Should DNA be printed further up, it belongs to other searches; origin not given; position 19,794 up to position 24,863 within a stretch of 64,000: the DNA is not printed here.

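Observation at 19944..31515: Candidate uncharacterised defence or DNA-surveillance locus: two helicase-nuclease fusions bracketing a zinc-ribbon-WYL protein, with a DUF559-like endonuclease, a Zn-finger protein and a Macro domain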

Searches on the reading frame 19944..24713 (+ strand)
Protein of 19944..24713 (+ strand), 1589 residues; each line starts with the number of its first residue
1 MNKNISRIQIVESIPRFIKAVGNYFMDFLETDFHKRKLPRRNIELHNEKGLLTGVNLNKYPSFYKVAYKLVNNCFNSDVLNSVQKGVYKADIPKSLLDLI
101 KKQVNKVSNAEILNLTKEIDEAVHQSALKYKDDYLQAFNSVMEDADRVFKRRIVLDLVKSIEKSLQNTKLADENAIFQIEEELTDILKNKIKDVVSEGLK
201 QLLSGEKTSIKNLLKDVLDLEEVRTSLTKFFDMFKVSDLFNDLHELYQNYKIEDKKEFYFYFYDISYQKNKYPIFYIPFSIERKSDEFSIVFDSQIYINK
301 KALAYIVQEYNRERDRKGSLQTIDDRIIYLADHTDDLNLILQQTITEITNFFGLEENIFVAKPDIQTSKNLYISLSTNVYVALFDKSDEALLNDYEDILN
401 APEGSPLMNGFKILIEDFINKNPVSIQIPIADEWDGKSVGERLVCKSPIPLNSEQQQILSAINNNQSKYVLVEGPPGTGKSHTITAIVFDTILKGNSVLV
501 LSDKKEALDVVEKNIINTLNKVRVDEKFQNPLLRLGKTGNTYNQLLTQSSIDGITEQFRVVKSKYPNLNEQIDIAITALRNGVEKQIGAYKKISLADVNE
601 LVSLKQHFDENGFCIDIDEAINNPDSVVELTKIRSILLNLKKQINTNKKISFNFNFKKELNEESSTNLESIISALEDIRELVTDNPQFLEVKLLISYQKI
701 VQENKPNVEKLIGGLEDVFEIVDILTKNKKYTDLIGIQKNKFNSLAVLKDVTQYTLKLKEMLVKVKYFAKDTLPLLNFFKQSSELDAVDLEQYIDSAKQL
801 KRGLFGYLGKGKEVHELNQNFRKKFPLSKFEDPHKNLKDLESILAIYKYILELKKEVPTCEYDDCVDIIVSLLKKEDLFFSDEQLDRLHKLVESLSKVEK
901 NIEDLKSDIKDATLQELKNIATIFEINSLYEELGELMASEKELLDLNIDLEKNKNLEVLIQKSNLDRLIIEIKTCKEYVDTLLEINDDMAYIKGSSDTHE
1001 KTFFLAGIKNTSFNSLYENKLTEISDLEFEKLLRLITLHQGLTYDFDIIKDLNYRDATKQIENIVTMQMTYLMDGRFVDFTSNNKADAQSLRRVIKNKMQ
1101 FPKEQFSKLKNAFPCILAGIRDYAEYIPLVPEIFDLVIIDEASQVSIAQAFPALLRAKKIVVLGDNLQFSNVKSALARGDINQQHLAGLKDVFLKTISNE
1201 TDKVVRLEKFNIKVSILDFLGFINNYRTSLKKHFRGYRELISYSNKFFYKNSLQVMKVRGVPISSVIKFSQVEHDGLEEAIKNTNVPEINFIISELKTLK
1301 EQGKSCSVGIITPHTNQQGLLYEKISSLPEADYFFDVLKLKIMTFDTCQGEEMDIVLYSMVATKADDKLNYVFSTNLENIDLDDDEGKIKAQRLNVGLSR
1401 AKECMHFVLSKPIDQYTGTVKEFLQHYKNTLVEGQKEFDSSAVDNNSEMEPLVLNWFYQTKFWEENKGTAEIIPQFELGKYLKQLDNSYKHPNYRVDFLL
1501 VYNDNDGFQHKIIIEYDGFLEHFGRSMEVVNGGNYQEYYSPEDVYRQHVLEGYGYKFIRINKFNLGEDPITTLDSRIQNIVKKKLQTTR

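Call 5: search_protein_families(library=pfam, proteins=[window:19944-24713:+], max_evalue=0.01)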
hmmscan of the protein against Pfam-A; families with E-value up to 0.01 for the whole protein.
window:19944-24713:+ (1589 aa): 11 families
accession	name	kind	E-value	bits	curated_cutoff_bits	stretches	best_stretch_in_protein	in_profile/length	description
PF13087.12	AAA_12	-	2.9e-18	66.6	27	1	1226-1408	16-191/195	AAA domain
PF13086.12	AAA_11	-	9.6e-13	48.9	27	2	451-640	2-147/257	AAA domain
PF13604.12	AAA_30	-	1.1e-11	45.3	27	2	451-514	2-65/191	AAA domain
PF13245.12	AAA_19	-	9e-07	29.6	25.1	1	461-515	4-61/134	AAA domain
PF01443.25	Viral_helicase1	-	0.00012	22.4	21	0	1134-1173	60-101/228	Viral superfamily 1 RNA helicase core domain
PF09848.15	SLFN-g3_helicase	-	0.00025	20.9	24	1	468-531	2-66/354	Schlafen group 3, DNA/RNA helicase domain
PF02562.22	PhoH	-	0.00027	20.9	27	0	450-492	4-44/205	PhoH-like protein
PF04851.21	ResIII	-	0.00046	20.6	22.5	1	450-523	3-81/164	Type III restriction enzyme, res subunit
PF20720.3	nSTAND3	-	0.0016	18.6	27.2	1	465-514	15-64/155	Novel STAND NTPase 3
PF05127.21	NAT10_TcmA_helicase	-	0.0018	18.6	22.7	0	472-529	2-58/176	RNA cytidine acetyltransferase NAT10/TcmA, helicase domain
PF13191.12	AAA_16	-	0.0061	17.5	32.6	0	457-502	14-57/167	AAA ATPase domain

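Call 6: search_protein_families(library=padloc, proteins=[window:19944-24713:+], max_evalue=0.01)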
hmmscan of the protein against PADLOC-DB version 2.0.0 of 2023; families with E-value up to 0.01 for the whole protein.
window:19944-24713:+ (1589 aa): 7 families
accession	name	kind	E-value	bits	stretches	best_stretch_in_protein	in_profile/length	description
PDLC05009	PDC-S37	-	3e-33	112.8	1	455-1408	298-1194/1550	-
PDLC03920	MkoA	-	1.8e-31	107.4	2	1133-1406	791-1071/1112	-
PDLC03924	MkoC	-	4e-31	106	2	829-1404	365-937/1136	-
PDLC02194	Hhe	-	7e-17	58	2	455-514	428-487/1911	-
PDLC03921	MkoA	-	1.7e-15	53.8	2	1284-1405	1446-1561/1607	-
PDLC04140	mad8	-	1.8e-05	22.4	1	463-574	23-101/314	mads_8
PDLC02895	DpdJ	-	0.00022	16.2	1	1132-1423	191-466/2112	DpdJ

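Call 7: find_encoding_contigs(protein=window:19944-24713:+, flank=10000, max_places=6)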
Protein window:19944-24713:+ (1589 aa): 2 contigs read that carry it; 1 place shown.
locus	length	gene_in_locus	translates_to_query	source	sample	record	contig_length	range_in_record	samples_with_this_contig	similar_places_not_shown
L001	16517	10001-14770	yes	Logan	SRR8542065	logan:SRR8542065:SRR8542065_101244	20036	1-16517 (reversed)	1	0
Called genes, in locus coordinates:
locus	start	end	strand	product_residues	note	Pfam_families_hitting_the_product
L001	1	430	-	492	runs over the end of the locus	PF19263:DUF5906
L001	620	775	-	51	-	-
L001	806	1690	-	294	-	-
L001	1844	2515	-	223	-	-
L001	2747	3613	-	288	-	-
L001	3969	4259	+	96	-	-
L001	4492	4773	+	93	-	-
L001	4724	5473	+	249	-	-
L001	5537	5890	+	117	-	-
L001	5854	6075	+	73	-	-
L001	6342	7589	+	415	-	-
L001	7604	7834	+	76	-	PF13828:DUF4190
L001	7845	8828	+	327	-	-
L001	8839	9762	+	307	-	-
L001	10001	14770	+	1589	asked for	PF13086:AAA_11, PF13245:AAA_19 (faint), PF13604:AAA_30 (weak), PF13087:AAA_12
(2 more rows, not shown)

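Call 8: search_protein_families(library=ncbifam, proteins=[window:19944-24713:+], max_evalue=0.01)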
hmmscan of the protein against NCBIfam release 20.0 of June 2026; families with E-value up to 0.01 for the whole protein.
window:19944-24713:+ (1589 aa): 8 families
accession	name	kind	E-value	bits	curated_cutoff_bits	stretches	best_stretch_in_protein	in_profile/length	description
NF058533.1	antiphage_ProA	equivalog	4.3e-38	130.5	1500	1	449-1406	646-1555/1903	anti-phage protein ProA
NF042953.1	Hhe_antiphage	equivalog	3.5e-22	77.7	2000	2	1109-1407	1257-1535/1797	DUF4011 domain-containing anti-phage protein Hhe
TIGR00376.1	TIGR00376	hypoth_equivalog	3e-14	52.4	348.9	2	1132-1426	362-626/639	IGHMBP2 family helicase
NF040671.1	PLuB_AAA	exception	3.3e-11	41.3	999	2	1133-1364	962-1203/1256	PLuB system helicase-like protein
NF008127.0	PRK10875.1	equivalog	0.00039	19.1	671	1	1134-1227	270-367/619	exodeoxyribonuclease V subunit alpha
NF005931.1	PRK07952.1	equivalog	0.0012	18.5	357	1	456-502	89-134/246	replicative helicase loader DnaC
TIGR03420.1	DnaA_homol_Hda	equivalog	0.0092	15.5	194.8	0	456-507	26-78/226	DnaA regulatory inactivator Hda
NF038214.1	IS21_help_AAA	equivalog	0.0095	15.6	200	0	466-499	89-122/232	IS21-like element helper ATPase IstB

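Call 34: find_homologous_proteins(query=window:19944-24713:+, max_evalue=1e-10)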
Query window:19944-24713:+ (1589 aa): 1389 proteins with E <= 1e-10 among 8000 candidates; the best 120 are listed.
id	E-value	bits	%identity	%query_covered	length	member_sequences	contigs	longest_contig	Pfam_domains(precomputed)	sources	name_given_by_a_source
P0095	0.0e+0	3480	100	100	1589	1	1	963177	PF13087.13,PF13086.13,PF13604.13,PF13245.13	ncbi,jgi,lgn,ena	ncbi:MAG: AAA domain-containing protein [Patescibacteria group bacterium]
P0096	0.0e+0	2700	77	100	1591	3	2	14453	PF13087.13,PF13086.13,PF13604.13,PF13245.13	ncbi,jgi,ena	-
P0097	0.0e+0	2663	76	100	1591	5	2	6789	PF13087.13,PF13086.13,PF01443.25,PF13604.13,PF13245.13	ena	-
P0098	0.0e+0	2650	75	100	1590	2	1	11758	PF13087.13,PF13086.13,PF01443.25,PF13604.13,PF13245.13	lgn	-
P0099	0.0e+0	2642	75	100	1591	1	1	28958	PF13087.13,PF13086.13,PF13604.13,PF13245.13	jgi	jgi:very-short-patch-repair endonuclease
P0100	0.0e+0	2636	75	100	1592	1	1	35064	PF13087.13,PF13086.13,PF01443.25,PF13604.13,PF13245.13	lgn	-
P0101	0.0e+0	2634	76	100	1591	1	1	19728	PF13087.13,PF13086.13,PF13604.13,PF13245.13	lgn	-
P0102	0.0e+0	2624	74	100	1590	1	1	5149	PF13087.13,PF13086.13,PF01443.25,PF13604.13,PF13245.13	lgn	-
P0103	0.0e+0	2612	75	100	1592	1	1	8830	PF13087.13,PF13086.13,PF01443.25,PF13604.13,PF13245.13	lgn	-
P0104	0.0e+0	2605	74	100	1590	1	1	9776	PF13087.13,PF13086.13,PF13604.13,PF13245.13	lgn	-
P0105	0.0e+0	2595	75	99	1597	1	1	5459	PF13087.13,PF13086.13,PF01443.25,PF13604.13,PF13245.13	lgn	-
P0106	0.0e+0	2593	75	98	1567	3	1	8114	PF13087.13,PF13086.13,PF01443.25,PF13604.13,PF13245.13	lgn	-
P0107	0.0e+0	2593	74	100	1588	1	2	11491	PF13087.13,PF13086.13,PF01443.25,PF13604.13,PF13245.13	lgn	-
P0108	0.0e+0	2588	74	100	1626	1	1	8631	PF13087.13,PF13086.13,PF13604.13,PF13245.13,PF04851.22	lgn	-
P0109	0.0e+0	2578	74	100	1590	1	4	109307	PF13087.13,PF13086.13,PF01443.25,PF13604.13,PF13245.13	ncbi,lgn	ncbi:MAG: AAA domain-containing protein [Minisyncoccia bacterium]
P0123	0.0e+0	2401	69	100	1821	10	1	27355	PF13087.13,PF13086.13,PF01443.25,PF13604.13,PF13245.13,PF13280.13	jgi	-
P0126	0.0e+0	2367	69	99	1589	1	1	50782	PF13087.13,PF13086.13,PF13604.13,PF13245.13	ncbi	-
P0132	0.0e+0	2304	66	99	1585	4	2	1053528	PF13087.13,PF13086.13,PF13604.13,PF13245.13,PF09848.16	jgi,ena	-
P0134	0.0e+0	2271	65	99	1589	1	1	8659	PF13087.13,PF13086.13,PF13604.13,PF13245.13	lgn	-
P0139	0.0e+0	1836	54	99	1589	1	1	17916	PF13087.13,PF13086.13,PF13604.13,PF13245.13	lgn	-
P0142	0.0e+0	1802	54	99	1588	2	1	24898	PF13087.13,PF13086.13,PF13604.13,PF13245.13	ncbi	-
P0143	0.0e+0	1612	49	99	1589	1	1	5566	PF13087.13,PF13086.13,PF01443.25,PF13604.13,PF13245.13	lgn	-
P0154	0.0e+0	1480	61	38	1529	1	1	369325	PF01396.25,PF13087.13,PF13086.13,PF13604.13,PF13245.13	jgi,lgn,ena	-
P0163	0.0e+0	1469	61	38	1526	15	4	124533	PF01396.25,PF13087.13,PF13086.13,PF01443.25,PF13604.13,PF13245.13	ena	-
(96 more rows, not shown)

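Call 35: find_encoding_contigs(protein=P0154, flank=8000, max_places=3)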
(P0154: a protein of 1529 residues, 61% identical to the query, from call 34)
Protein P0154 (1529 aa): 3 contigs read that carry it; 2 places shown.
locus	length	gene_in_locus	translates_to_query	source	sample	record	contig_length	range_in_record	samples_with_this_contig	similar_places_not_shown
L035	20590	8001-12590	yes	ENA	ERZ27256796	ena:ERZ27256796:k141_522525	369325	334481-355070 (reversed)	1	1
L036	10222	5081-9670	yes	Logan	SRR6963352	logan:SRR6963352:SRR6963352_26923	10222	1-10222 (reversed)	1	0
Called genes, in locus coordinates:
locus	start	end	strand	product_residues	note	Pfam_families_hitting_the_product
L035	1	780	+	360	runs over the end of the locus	PF00078:RVT_1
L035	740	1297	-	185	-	-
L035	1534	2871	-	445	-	PF00239:Resolvase, PF07508:Recombinase, PF13408:Zn_ribbon_recom (weak)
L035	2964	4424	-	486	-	PF17289:Terminase_6C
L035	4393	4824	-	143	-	-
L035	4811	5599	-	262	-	PF03602:Cons_hypoth95 (faint), PF01555:N6_N4_Mtase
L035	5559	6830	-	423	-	PF01555:N6_N4_Mtase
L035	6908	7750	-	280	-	-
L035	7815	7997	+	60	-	PF12728:HTH_17, PF13411:MerR_1, PF00376:MerR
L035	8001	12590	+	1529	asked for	PF13086:AAA_11, PF13245:AAA_19 (faint), PF13604:AAA_30 (faint), PF13086:AAA_11 (weak), PF13087:AAA_12, PF01396:Zn_ribbon_Top1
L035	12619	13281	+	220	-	PF12705:PDDEXK_1 (faint)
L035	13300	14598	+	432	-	PF13742:tRNA_anti_2, PF02601:Exonuc_VII_L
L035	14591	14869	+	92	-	PF02609:Exonuc_VII_S (weak)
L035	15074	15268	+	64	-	-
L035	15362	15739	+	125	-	-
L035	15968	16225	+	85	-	-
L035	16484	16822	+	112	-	PF00076:RRM_1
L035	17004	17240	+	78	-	-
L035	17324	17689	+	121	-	PF11750:DUF3307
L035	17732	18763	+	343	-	PF14257:DUF4349 (weak)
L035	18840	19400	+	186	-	PF08713:DNA_alkylation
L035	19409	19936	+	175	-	PF20122:DUF6512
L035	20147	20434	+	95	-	PF11950:DUF3467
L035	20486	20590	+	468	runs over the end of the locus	PF00091:Tubulin, PF12327:FtsZ_C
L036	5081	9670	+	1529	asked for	PF13086:AAA_11, PF13245:AAA_19 (faint), PF13604:AAA_30 (faint), PF13086:AAA_11 (weak), PF13087:AAA_12, PF01396:Zn_ribbon_Top1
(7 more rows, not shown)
